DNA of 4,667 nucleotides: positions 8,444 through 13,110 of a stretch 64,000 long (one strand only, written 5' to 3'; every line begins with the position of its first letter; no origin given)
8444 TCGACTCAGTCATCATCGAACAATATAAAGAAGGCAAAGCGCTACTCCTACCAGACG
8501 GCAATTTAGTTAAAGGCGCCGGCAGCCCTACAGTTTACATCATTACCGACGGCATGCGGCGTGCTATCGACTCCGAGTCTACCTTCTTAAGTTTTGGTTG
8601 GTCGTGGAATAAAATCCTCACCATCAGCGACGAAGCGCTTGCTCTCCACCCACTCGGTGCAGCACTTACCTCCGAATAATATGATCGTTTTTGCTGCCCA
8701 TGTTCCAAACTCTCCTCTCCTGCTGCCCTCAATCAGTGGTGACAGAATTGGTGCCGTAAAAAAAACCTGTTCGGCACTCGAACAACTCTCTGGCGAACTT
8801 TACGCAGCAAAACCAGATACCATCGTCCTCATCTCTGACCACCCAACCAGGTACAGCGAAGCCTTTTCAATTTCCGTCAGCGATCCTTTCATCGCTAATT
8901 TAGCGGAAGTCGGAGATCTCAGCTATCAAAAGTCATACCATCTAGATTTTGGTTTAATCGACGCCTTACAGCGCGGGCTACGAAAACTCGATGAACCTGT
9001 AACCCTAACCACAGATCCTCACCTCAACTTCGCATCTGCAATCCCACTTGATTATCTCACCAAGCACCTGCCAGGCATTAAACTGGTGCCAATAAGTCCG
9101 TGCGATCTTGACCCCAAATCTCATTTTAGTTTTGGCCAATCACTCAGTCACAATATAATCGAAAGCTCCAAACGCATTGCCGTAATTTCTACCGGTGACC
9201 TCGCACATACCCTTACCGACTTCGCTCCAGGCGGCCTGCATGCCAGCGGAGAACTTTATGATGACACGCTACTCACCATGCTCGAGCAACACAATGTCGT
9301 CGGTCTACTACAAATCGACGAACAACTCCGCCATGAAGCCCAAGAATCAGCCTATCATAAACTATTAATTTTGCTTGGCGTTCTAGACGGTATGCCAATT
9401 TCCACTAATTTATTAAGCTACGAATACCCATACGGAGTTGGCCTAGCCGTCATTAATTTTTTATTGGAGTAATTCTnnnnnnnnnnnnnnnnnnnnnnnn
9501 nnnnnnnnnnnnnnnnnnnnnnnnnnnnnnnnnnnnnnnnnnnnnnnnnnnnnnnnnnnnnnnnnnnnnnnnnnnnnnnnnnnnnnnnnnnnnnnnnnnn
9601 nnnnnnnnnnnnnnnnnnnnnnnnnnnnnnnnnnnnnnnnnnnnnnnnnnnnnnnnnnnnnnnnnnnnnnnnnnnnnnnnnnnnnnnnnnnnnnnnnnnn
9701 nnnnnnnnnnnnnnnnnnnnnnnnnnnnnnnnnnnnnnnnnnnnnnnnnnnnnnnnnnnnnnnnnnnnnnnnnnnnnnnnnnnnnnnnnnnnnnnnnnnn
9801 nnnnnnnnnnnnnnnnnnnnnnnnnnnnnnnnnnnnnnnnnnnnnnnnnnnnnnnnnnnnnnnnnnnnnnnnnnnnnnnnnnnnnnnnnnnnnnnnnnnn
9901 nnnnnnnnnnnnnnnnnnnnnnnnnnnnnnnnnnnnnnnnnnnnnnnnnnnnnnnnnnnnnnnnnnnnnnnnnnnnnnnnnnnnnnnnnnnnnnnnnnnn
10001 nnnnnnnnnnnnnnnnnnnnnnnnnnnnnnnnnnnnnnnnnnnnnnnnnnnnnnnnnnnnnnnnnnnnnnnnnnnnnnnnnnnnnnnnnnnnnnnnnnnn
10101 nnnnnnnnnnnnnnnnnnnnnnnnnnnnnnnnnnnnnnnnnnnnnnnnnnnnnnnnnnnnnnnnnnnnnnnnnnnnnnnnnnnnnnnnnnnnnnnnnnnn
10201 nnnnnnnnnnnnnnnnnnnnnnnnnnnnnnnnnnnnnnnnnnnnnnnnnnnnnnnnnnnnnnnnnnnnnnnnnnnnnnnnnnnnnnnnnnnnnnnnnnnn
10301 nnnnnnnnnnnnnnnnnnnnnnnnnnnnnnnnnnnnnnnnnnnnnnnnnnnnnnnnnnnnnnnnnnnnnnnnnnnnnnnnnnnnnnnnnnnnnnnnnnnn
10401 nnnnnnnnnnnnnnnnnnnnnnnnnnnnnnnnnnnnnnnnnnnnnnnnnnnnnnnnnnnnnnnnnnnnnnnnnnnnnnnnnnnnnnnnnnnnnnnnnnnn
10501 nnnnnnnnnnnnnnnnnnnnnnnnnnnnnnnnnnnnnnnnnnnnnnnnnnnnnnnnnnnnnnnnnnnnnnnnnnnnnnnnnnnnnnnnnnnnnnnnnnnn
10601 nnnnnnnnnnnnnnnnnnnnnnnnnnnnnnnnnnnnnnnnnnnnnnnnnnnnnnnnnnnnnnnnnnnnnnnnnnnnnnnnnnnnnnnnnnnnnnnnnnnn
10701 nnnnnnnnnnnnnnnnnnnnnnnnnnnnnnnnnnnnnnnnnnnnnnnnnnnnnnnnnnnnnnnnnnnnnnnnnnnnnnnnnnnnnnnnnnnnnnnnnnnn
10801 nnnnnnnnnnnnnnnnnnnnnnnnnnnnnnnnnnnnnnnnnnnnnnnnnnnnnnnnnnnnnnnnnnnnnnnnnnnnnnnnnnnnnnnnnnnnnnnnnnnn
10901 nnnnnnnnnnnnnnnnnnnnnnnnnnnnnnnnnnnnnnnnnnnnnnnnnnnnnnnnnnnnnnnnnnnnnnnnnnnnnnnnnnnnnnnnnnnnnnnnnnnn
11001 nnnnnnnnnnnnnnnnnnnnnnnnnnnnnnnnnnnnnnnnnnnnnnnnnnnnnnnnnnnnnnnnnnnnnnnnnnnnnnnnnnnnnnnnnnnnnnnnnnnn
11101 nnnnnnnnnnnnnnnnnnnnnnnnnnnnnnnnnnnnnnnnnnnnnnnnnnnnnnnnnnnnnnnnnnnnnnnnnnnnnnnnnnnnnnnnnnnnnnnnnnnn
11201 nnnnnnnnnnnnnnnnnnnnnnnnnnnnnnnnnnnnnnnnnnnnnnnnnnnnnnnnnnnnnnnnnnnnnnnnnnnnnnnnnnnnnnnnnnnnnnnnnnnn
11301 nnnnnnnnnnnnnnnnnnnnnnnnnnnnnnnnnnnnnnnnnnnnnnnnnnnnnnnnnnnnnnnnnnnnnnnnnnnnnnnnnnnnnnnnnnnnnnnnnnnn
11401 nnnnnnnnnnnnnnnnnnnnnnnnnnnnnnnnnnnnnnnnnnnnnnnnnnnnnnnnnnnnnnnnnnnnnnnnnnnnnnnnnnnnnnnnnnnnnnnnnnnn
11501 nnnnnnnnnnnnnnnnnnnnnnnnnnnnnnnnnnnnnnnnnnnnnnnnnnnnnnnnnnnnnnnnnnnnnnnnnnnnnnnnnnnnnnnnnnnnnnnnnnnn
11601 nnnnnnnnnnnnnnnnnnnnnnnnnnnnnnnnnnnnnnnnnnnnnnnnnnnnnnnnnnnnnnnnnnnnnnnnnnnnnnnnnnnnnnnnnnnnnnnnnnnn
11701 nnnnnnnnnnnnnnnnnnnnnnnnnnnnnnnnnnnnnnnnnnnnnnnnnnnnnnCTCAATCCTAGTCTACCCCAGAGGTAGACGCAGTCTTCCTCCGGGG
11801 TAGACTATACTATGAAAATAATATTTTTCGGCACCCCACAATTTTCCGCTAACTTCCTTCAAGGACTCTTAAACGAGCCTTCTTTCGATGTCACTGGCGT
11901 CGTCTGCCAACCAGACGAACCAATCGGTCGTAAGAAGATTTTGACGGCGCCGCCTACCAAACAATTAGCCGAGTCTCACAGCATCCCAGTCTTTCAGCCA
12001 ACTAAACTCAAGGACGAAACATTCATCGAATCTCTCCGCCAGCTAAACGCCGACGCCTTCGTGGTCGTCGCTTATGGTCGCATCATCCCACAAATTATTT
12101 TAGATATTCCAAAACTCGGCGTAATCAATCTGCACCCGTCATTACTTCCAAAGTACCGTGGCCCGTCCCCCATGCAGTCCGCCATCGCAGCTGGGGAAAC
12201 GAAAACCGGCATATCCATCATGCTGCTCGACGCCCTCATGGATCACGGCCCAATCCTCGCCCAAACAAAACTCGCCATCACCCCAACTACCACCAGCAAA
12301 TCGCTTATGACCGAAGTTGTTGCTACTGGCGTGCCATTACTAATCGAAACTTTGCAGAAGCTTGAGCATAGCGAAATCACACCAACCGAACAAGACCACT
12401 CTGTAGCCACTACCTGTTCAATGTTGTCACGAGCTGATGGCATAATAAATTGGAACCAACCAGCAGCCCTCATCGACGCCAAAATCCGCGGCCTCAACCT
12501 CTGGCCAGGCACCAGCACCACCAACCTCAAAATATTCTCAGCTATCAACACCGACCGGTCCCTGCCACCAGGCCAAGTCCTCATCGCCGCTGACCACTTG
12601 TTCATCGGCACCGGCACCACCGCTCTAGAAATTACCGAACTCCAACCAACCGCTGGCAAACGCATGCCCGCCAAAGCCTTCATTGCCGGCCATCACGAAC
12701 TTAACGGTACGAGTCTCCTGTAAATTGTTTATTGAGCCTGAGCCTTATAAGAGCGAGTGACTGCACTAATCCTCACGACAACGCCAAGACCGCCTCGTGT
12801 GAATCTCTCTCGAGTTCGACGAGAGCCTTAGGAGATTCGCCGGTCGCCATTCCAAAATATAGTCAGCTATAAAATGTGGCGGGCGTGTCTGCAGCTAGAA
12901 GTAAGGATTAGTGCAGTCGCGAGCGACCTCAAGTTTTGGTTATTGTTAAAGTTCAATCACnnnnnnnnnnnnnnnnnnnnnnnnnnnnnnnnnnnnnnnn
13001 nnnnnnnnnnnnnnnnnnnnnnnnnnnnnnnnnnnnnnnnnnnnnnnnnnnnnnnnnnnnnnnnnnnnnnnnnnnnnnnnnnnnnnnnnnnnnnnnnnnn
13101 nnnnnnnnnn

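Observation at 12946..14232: Degenerate half-UvrA retained as an intact 428-codon ORF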

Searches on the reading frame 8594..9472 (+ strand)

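Call 85: search_protein_families(library=pfam, proteins=[window:8594-9472:+], max_evalue=0.00001)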
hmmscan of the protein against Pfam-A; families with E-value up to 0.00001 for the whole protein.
window:8594-9472:+ (292 aa): 1 family
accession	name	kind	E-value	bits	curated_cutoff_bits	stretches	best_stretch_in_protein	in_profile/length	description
PF02900.23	LigB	-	6.2e-24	84.9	26.3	1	38-284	6-266/269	Catalytic LigB subunit of aromatic ring-opening dioxygenase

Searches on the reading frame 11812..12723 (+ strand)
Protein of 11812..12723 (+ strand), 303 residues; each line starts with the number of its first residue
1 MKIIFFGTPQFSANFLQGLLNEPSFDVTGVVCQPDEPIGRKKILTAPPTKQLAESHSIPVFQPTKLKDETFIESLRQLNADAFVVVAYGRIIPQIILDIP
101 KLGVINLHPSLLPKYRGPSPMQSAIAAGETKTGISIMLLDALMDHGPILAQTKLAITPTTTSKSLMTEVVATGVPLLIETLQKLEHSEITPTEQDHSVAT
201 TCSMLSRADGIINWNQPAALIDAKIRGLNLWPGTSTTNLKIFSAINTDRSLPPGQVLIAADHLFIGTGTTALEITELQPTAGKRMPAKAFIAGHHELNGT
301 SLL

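Call 3: search_protein_families(library=pfam, proteins=[window:11812-12723:+], max_evalue=0.01)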
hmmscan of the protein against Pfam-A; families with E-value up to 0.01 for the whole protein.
window:11812-12723:+ (303 aa): 2 families
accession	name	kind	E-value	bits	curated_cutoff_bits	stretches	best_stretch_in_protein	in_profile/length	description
PF00551.24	Formyl_trans_N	-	2.3e-41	141.9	26.1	1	1-180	1-180/181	Formyl transferase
PF02911.23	Formyl_trans_C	-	7.6e-19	68.2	21.1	1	205-294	2-99/100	Formyl transferase, C-terminal domain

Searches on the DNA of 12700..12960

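Call 35: search_rna_families(source=window, start=12700, end=12960, threshold=evalue, max_evalue=10)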
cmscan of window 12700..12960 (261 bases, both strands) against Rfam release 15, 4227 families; matches with E-value up to 10: 0.
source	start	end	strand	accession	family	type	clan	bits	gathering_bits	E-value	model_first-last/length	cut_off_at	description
